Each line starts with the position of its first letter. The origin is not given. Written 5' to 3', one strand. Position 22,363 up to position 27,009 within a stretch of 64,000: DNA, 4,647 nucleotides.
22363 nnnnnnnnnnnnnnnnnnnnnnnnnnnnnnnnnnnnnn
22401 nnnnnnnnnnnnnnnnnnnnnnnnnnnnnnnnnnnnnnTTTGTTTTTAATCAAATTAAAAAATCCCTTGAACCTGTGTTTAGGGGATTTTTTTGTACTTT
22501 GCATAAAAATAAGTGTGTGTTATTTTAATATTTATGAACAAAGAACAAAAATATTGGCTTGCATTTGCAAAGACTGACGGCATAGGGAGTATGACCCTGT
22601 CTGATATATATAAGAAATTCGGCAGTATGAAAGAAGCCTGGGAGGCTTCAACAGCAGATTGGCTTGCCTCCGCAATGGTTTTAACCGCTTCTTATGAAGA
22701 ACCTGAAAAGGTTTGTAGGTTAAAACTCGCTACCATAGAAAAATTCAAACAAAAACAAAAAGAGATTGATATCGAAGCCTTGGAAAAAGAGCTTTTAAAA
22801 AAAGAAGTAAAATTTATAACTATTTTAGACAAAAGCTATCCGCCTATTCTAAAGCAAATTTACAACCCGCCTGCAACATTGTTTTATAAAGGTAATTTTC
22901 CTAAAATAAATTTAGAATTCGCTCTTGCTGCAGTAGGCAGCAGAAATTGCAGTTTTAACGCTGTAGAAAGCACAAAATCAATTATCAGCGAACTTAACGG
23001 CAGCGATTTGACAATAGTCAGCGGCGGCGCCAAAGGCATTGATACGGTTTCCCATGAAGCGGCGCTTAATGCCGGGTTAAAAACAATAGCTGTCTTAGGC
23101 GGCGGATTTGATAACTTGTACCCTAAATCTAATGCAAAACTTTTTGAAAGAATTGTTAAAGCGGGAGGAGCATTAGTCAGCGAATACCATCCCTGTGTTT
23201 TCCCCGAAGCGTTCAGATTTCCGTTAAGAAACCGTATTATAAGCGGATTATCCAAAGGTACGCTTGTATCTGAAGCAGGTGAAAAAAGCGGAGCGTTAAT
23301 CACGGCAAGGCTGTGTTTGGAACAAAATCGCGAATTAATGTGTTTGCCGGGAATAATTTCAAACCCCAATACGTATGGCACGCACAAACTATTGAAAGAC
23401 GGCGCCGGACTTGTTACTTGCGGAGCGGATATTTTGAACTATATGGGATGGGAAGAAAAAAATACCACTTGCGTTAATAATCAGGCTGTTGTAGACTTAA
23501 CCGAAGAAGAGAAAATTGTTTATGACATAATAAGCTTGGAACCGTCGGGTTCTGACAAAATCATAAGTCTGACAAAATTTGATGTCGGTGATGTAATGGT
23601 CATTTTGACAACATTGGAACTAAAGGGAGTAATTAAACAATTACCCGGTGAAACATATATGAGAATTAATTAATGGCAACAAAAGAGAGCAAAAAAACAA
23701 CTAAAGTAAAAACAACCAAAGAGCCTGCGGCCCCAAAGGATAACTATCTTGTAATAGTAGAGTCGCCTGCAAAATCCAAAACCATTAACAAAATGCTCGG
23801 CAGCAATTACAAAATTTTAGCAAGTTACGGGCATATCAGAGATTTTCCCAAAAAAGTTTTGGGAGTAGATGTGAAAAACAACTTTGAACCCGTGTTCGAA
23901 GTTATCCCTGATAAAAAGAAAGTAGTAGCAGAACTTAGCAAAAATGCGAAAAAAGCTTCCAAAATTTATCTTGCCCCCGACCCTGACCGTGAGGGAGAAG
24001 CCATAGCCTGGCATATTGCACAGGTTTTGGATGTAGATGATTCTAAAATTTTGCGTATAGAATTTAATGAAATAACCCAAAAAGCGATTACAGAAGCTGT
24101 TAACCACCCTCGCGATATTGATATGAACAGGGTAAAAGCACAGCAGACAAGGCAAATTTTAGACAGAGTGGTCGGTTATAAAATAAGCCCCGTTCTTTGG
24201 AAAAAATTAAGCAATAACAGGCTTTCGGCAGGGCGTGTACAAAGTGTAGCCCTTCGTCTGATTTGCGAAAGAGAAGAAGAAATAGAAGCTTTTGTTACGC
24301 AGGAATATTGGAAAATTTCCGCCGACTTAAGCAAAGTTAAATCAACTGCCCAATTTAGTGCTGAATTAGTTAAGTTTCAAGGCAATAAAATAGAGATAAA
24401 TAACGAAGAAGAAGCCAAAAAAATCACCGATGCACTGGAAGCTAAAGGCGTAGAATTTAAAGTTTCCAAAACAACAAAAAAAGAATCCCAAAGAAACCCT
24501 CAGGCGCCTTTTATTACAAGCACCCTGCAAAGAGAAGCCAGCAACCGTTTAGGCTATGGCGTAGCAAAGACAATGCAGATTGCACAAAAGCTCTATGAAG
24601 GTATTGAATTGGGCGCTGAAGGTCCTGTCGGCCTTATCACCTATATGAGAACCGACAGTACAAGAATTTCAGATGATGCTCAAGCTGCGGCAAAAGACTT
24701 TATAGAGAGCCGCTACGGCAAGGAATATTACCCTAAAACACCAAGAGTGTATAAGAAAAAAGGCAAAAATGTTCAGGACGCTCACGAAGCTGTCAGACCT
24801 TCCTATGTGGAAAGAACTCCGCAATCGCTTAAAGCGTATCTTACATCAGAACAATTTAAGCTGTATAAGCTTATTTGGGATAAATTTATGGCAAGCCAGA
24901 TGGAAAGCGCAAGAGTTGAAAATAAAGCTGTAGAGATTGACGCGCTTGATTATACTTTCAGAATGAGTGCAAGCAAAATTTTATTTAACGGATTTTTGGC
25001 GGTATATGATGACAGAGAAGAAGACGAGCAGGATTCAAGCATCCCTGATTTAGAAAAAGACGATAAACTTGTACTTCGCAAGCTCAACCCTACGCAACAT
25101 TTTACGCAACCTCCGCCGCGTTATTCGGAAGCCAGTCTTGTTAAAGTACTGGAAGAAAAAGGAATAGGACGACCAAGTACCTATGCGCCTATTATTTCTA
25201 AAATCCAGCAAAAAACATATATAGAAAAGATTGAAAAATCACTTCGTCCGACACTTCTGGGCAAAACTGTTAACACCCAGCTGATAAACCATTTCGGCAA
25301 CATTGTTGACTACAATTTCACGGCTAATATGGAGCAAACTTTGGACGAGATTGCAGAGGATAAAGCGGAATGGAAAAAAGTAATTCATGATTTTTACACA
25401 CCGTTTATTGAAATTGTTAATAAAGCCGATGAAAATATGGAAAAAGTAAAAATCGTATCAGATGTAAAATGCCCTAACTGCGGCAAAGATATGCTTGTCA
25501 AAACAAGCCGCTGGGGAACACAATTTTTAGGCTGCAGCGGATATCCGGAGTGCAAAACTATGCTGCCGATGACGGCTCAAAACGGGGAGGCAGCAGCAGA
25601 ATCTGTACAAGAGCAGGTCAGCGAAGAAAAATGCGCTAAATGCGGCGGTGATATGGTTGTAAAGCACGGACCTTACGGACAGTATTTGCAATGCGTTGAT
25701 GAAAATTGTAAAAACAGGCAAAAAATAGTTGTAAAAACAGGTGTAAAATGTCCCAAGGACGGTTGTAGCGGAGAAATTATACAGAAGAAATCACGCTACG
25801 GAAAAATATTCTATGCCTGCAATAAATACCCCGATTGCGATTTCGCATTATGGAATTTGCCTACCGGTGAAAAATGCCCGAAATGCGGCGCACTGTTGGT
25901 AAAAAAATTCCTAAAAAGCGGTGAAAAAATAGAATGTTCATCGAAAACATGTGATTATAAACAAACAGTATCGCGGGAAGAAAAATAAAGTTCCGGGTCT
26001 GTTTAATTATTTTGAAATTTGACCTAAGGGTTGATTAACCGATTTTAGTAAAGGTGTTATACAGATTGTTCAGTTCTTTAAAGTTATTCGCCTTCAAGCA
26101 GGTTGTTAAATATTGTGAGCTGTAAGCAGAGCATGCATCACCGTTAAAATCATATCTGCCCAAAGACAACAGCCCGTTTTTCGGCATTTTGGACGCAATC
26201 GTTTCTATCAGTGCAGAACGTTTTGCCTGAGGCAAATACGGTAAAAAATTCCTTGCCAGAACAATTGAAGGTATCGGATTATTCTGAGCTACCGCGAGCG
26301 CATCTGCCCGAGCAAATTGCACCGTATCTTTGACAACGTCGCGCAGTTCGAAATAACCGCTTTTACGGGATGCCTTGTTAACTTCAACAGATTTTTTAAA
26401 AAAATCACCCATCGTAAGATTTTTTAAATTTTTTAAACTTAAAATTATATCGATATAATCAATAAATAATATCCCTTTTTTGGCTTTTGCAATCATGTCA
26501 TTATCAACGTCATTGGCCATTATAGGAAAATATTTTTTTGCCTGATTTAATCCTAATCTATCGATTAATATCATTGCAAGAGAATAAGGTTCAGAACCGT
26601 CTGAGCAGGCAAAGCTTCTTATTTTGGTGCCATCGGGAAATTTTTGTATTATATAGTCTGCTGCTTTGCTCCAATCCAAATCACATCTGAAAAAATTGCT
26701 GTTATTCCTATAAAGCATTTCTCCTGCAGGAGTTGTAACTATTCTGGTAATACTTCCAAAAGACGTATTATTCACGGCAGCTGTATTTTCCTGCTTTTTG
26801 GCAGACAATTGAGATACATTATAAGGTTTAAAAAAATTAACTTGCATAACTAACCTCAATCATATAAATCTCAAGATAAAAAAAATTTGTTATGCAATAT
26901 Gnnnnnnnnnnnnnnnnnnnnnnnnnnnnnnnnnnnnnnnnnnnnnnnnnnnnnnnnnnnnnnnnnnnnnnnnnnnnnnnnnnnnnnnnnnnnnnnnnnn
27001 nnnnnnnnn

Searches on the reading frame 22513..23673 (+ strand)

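Call 22: search_protein_families(library=pfam, proteins=[window:22513-23673:+], max_evalue=0.0001)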
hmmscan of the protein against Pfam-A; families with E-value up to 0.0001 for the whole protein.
window:22513-23673:+ (386 aa): 2 families
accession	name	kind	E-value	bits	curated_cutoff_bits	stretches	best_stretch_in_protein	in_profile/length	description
PF02481.21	DNA_processg_A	-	9.5e-72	241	29.6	1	96-302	4-211/212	DNA recombination-mediator protein A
PF17782.7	DprA_WH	-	1.5e-09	38.2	22.9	1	325-379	6-60/61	DprA winged helix domain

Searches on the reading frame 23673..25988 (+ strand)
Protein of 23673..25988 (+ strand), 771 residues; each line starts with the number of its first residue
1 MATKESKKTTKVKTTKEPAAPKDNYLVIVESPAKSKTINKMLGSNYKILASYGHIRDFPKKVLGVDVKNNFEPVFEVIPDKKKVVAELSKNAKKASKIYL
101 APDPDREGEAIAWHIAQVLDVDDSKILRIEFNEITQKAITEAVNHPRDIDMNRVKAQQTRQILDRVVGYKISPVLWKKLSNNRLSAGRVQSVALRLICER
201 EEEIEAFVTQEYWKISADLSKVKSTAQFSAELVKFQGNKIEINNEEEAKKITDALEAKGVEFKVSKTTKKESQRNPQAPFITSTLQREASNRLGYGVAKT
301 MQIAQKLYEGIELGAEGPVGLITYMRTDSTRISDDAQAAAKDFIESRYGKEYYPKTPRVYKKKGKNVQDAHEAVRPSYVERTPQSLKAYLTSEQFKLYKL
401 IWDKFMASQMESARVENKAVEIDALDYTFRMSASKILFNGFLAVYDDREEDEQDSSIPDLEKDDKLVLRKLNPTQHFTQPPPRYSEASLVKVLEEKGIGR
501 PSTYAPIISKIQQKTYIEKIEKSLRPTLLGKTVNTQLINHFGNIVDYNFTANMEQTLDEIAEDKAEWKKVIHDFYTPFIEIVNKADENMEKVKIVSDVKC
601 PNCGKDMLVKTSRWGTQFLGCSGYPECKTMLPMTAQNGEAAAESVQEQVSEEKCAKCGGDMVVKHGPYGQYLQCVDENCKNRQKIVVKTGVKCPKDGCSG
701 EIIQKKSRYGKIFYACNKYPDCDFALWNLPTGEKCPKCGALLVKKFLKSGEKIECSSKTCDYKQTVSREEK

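Call 22: search_protein_families(library=pfam, proteins=[window:23673-25988:+], max_evalue=0.0001)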
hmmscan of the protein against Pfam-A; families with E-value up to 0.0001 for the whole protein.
window:23673-25988:+ (771 aa): 3 families
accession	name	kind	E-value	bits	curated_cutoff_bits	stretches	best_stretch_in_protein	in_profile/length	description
PF01131.25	Topoisom_bac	-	3.3e-129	431.9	35.1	1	149-571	2-410/411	DNA topoisomerase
PF01396.24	Zn_ribbon_Top1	-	1.2e-33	115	32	3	598-632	2-35/39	Topoisomerase DNA binding C4 zinc finger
PF01751.28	Toprim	-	5.4e-23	81.4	23.1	1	26-134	2-96/96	Toprim domain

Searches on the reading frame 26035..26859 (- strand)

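Call 22: search_protein_families(library=pfam, proteins=[window:26035-26859:-], max_evalue=0.0001)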
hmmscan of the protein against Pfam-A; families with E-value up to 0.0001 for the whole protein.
window:26035-26859:- (274 aa): 1 family
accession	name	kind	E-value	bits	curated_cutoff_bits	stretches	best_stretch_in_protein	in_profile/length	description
PF01739.24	CheR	-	7.6e-23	81.4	27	1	52-235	1-175/195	CheR methyltransferase, SAM binding domain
